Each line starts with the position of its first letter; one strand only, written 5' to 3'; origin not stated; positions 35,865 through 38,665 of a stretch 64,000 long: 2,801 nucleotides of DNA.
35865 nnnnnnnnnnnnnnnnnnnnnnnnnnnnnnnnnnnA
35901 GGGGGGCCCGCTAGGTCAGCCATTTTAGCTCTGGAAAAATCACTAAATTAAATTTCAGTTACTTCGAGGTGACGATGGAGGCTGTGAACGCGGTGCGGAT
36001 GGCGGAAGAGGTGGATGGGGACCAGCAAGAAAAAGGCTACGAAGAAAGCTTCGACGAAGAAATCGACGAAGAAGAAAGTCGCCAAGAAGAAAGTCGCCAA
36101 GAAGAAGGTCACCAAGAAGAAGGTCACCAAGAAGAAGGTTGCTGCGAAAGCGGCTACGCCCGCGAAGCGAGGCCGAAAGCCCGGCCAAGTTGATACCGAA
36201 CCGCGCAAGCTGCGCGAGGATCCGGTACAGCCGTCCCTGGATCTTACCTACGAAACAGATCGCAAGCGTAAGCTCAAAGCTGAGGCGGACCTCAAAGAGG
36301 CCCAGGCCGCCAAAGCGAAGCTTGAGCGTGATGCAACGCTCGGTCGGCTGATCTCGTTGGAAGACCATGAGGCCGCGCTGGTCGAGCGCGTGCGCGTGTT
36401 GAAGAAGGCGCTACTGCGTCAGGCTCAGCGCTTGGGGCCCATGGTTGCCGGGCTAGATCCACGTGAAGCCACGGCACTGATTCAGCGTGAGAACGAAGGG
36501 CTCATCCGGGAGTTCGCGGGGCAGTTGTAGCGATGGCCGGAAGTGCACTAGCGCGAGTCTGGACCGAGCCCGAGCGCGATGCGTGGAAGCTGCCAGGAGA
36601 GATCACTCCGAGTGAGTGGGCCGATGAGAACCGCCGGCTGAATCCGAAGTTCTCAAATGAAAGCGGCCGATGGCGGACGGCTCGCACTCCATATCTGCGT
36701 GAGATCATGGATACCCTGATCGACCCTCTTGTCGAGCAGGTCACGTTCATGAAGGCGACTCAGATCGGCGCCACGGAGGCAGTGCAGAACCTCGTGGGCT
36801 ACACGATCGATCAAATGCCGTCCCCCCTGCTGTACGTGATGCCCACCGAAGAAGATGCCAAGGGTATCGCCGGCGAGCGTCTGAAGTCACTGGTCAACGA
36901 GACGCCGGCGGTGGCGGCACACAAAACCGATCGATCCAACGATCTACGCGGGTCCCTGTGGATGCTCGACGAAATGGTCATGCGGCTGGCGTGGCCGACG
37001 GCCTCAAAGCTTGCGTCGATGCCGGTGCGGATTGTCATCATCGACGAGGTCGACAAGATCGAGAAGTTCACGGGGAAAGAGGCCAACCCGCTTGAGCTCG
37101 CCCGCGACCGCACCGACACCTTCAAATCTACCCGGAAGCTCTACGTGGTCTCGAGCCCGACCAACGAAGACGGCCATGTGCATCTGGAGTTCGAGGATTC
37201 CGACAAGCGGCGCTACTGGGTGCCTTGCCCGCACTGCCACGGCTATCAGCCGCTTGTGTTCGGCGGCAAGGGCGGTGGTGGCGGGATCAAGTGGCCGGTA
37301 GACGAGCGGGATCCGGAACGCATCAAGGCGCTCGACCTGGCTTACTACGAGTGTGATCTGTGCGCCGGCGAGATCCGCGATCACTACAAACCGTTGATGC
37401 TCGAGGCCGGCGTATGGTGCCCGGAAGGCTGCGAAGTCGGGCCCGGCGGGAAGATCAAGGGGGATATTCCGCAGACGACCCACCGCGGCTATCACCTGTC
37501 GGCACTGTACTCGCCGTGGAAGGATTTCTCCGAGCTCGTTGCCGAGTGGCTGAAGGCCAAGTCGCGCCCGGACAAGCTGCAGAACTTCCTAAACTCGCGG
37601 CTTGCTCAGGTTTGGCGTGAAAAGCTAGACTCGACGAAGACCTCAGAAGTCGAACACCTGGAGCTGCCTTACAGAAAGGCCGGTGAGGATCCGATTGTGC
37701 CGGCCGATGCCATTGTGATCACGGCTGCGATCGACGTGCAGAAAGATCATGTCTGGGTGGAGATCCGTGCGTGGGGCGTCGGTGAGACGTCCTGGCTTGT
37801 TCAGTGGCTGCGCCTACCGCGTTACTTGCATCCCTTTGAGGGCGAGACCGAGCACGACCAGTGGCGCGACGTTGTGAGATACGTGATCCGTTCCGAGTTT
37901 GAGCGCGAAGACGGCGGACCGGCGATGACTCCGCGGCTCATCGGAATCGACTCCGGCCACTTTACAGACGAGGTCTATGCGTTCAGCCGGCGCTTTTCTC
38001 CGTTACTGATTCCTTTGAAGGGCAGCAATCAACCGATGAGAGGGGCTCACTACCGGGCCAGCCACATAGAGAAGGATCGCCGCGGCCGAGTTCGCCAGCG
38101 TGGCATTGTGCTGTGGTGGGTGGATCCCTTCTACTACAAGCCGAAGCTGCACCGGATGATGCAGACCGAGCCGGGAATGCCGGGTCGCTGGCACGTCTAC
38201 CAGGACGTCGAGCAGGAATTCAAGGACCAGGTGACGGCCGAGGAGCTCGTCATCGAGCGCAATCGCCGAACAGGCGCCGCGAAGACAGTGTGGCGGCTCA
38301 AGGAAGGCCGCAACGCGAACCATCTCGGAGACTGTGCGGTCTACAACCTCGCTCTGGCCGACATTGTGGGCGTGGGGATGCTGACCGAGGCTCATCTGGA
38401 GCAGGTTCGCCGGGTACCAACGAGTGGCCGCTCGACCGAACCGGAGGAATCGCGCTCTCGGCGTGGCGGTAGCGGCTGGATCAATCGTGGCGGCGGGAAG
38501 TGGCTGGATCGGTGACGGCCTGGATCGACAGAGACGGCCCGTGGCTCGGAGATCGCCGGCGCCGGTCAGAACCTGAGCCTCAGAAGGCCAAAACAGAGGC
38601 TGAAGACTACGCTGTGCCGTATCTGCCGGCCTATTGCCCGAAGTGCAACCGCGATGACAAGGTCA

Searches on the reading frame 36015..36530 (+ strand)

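Call 12: search_protein_families(library=pfam, proteins=[window:36015-36530:+], max_evalue=0.01)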
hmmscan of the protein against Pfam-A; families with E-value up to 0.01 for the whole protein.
window:36015-36530:+ (171 aa): 0 families

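Call 63: search_protein_families(library=phrogs, proteins=[window:36015-36530:+], max_evalue=0.01)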
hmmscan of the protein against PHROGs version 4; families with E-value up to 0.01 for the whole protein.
window:36015-36530:+ (171 aa): 1 family
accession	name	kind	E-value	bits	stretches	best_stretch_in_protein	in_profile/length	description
phrog_57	-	head and packaging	3.3e-07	31.3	1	61-167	75-169/199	terminase small subunit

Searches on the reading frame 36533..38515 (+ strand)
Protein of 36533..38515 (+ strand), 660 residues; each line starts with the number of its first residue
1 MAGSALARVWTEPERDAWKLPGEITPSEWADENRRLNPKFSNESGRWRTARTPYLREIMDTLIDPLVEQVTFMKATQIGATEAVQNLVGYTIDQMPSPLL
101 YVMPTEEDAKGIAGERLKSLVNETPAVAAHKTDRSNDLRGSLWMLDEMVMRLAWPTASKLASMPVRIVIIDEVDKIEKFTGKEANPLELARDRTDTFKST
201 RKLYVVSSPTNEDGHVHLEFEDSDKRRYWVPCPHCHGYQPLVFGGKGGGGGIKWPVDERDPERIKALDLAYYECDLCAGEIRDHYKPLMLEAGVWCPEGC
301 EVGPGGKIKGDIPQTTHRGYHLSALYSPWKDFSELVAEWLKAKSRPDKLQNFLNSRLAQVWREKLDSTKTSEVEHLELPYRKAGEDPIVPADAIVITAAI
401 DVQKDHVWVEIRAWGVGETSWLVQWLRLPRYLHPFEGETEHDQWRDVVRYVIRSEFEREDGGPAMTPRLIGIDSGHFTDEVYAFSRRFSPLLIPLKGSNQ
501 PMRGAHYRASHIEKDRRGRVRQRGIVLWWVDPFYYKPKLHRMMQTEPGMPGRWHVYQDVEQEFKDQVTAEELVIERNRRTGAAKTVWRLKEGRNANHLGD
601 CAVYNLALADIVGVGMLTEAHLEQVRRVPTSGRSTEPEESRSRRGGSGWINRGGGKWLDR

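Call 12: search_protein_families(library=pfam, proteins=[window:36533-38515:+], max_evalue=0.01)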
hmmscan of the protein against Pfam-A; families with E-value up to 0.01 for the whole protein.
window:36533-38515:+ (660 aa): 2 families
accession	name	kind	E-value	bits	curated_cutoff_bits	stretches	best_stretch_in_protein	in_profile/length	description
PF05876.18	GpA_ATPase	-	5e-67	226.6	25.6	1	41-295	1-247/247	Phage terminase large subunit gpA, ATPase domain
PF20454.4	GpA_nuclease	-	5.8e-63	213.3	22.5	1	317-614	1-289/294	Terminase large subunit gpA, endonuclease domain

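Call 16: find_encoding_contigs(protein=window:36533-38515:+, flank=10000, max_places=10)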
Protein window:36533-38515:+ (660 aa): no gene with exactly this product is on record in the collection.

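Call 20: find_related_loci(query=window:36533-38515:+, collection=viral_contigs, flank=10000)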
Query window:36533-38515:+ (660 aa) in viral_contigs; peptide patterns used: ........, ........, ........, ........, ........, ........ (x = any residue, [..] = any of these).
329 stretches matched a pattern; 329 encode a relative of the query (tblastn E <= 1e-3); the best 80 are kept; 80 distinct loci.
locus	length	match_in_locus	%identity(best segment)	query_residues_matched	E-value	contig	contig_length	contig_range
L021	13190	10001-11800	38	2-617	4e-121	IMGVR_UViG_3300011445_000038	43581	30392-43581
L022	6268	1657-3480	37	17-655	7e-121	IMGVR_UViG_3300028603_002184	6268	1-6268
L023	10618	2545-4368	37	17-655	1e-120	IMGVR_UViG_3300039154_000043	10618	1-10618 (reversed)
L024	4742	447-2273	38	16-639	6e-122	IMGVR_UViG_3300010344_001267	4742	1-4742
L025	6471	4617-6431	38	20-639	6e-120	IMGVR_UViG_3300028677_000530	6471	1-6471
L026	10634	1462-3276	38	20-639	4e-118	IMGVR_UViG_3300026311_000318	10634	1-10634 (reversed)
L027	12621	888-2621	39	23-617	3e-118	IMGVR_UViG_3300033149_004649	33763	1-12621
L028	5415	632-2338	36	21-614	3e-107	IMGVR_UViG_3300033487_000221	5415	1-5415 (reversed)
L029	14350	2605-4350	35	5-614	8e-107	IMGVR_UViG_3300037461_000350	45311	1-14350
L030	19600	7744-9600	35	9-651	8e-99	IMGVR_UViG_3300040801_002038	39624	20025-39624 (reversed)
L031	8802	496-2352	35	9-651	7e-99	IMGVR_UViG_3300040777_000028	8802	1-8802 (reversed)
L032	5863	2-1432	39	148-639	5e-92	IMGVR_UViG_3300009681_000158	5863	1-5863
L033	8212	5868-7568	35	21-633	2e-91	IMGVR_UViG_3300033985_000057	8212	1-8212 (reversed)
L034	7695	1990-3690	35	21-633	2e-91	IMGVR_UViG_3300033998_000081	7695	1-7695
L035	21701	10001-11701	35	21-633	2e-91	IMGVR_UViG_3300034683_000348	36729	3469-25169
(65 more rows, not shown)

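Call 21: find_homologous_proteins(query=window:36533-38515:+, max_evalue=1e-50)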
Query window:36533-38515:+ (660 aa): 4647 proteins with E <= 1e-50 among 8000 candidates; the best 120 are listed.
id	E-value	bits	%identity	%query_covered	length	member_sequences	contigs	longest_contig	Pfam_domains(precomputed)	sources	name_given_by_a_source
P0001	0.0e+0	1558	100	100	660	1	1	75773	PF05876.19,PF20454.5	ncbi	-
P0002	1.5e-259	881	59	100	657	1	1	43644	PF05876.19,PF20454.5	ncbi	-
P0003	2.4e-224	765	52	100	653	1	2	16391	PF05876.19,PF20454.5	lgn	-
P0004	2.6e-218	745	53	93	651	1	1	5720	PF05876.19,PF20454.5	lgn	-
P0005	1.7e-210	719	51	99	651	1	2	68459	PF05876.19,PF20454.5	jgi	jgi:phage terminase large subunit GpA-like protein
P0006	3.5e-209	715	52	93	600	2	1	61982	PF05876.19,PF20454.5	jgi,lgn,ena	-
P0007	9.7e-204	697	49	99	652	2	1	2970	PF05876.19,PF20454.5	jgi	jgi:phage terminase large subunit GpA-like protein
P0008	6.2e-162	558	42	98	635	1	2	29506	PF05876.19,PF20454.5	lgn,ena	-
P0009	1.4e-159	551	42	98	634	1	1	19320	PF05876.19,PF20454.5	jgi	-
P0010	6.3e-157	542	41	99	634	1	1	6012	PF05876.19,PF20454.5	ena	-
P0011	5.6e-152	526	39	99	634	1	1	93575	PF05876.19,PF20454.5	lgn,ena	-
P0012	1.1e-151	525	39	99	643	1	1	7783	PF05876.19,PF20454.5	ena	-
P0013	7.8e-151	522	41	98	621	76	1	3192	PF05876.19,PF20454.5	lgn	-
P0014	1.2e-149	518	42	99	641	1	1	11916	PF05876.19,PF20454.5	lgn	-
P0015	1.8e-149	517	43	97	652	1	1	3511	PF05876.19,PF20454.5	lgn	-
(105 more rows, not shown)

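Call 22: find_encoding_contigs(protein=P0001, flank=10000, max_places=3)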
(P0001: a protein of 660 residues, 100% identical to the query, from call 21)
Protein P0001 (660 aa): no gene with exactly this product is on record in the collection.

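Call 23: find_encoding_contigs(protein=P0002, flank=10000, max_places=3)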
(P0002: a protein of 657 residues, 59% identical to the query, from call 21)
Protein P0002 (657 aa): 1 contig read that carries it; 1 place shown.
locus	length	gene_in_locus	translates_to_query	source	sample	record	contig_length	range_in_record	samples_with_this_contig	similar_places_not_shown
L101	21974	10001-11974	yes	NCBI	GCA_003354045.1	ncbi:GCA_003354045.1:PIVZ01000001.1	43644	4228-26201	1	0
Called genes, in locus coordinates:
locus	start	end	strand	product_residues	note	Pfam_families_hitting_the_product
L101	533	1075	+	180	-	-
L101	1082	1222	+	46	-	-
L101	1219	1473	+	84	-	-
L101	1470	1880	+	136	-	-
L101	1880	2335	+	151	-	-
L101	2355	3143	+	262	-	-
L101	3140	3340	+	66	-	-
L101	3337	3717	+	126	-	PF01870:Hjc (weak)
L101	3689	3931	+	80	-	-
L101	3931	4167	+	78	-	PF23978:DUF7303 (faint)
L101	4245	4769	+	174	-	PF01381:HTH_3 (weak)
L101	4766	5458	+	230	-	PF01555:N6_N4_Mtase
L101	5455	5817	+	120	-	PF06147:DUF968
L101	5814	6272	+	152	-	-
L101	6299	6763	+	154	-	-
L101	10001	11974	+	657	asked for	PF05876:GpA_ATPase, PF20454:GpA_nuclease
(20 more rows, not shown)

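Call 28: find_encoding_contigs(protein=P0005, flank=10000, max_places=3)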
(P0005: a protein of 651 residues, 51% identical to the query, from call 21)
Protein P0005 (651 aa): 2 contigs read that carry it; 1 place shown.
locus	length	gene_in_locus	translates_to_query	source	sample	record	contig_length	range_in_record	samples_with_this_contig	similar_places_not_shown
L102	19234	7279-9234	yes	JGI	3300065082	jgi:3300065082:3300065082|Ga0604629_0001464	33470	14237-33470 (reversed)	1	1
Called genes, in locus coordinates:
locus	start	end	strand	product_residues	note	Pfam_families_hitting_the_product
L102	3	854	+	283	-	?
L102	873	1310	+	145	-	PF06147:DUF968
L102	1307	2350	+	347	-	PF07505:DUF5131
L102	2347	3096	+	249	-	PF01555:N6_N4_Mtase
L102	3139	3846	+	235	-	-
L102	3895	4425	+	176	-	-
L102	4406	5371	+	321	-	-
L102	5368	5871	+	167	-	-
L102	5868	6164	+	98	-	-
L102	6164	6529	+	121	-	-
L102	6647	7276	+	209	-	-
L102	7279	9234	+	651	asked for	PF05876:GpA_ATPase, PF20454:GpA_nuclease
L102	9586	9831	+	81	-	-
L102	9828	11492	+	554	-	PF05136:Phage_portal_2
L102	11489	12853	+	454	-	PF01343:Peptidase_S49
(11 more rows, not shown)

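Call 29: find_encoding_contigs(protein=P0006, flank=10000, max_places=3)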
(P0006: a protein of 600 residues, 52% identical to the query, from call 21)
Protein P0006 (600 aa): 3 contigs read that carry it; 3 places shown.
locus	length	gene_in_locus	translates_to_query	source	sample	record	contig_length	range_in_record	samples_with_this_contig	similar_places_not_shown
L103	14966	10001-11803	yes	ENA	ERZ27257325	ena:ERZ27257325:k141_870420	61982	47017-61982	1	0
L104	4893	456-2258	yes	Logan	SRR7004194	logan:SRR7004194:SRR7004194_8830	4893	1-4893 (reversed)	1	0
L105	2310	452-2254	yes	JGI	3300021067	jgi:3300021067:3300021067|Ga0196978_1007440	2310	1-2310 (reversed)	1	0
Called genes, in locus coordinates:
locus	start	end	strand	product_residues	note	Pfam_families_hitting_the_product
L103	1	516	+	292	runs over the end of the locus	-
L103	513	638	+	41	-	-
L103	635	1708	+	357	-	PF07505:DUF5131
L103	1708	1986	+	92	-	-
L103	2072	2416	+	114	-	-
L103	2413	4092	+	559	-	PF00176:SNF2-rel_dom, PF00270:DEAD, PF04851:ResIII, PF00271:Helicase_C (weak)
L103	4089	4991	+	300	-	-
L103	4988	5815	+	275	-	PF02086:MethyltransfD12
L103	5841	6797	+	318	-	PF12802:MarR_2 (faint), PF13730:HTH_36, PF13545:HTH_Crp_2 (weak)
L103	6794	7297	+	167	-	-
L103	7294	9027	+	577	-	PF02195:ParB_N, PF17762:HTH_ParB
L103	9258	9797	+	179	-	-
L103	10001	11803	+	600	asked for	PF05876:GpA_ATPase, PF20454:GpA_nuclease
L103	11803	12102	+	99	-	-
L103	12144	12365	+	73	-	-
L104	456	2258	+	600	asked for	PF05876:GpA_ATPase, PF20454:GpA_nuclease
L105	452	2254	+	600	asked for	PF05876:GpA_ATPase, PF20454:GpA_nuclease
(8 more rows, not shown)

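Call 52: find_related_loci(query=A1, collection=metagenome_contigs, flank=10000)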
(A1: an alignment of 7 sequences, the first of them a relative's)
Query A1 (660 aa) in metagenome_contigs; peptide patterns used: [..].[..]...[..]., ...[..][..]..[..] (x = any residue, [..] = any of these).
600 stretches matched a pattern (row limit reached: there are more); 449 encode a relative of the query (tblastn E <= 1e-3); the best 80 are kept; 80 distinct loci.
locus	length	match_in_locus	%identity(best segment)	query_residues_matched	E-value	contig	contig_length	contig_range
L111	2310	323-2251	51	6-660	0e+0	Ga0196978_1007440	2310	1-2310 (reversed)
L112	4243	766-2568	37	15-650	3e-136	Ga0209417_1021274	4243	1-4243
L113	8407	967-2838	38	10-650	6e-125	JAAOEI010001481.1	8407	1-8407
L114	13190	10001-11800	38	2-617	3e-121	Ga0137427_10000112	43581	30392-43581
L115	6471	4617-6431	38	20-639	6e-120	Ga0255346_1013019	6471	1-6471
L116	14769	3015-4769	38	16-614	3e-118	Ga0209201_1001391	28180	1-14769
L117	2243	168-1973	36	24-656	5e-115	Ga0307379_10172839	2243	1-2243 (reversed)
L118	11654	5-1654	38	75-639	1e-105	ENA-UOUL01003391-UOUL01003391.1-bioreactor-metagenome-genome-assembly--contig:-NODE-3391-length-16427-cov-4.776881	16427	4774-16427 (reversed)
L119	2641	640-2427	33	9-627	1e-104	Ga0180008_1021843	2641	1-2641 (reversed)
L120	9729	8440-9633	43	17-425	5e-95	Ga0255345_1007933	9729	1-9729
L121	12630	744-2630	33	6-658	9e-96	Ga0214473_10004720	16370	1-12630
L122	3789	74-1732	35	51-614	1e-92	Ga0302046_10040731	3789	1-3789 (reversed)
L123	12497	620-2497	34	25-653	7e-91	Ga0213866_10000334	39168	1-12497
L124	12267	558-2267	33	18-610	6e-90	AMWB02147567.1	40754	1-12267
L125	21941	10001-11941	31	8-660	1e-88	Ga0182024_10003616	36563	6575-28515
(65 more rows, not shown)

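Call 56: find_encoding_contigs(protein=P0003, flank=10000, max_places=1)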
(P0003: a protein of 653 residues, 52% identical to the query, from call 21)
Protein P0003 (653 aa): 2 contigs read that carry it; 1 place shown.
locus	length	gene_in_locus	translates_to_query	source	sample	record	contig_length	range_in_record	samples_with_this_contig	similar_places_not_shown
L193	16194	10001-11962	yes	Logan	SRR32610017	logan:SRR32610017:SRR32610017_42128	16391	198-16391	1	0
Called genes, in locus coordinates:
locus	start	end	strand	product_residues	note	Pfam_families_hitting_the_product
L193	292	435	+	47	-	-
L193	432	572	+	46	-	-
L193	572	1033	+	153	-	-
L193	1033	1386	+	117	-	-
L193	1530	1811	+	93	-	PF06147:DUF968 (weak)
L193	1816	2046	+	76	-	PF13443:HTH_26 (weak), PF13560:HTH_31, PF01381:HTH_3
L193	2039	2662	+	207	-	-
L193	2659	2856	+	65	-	PF07411:DUF1508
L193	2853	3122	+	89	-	-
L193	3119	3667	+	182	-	PF16473:Rv2179c-like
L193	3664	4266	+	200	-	-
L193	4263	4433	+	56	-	-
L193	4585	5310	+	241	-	-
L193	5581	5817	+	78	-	-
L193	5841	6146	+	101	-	PF18909:dGTP_diPhyd_N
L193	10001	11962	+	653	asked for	PF05876:GpA_ATPase, PF20454:GpA_nuclease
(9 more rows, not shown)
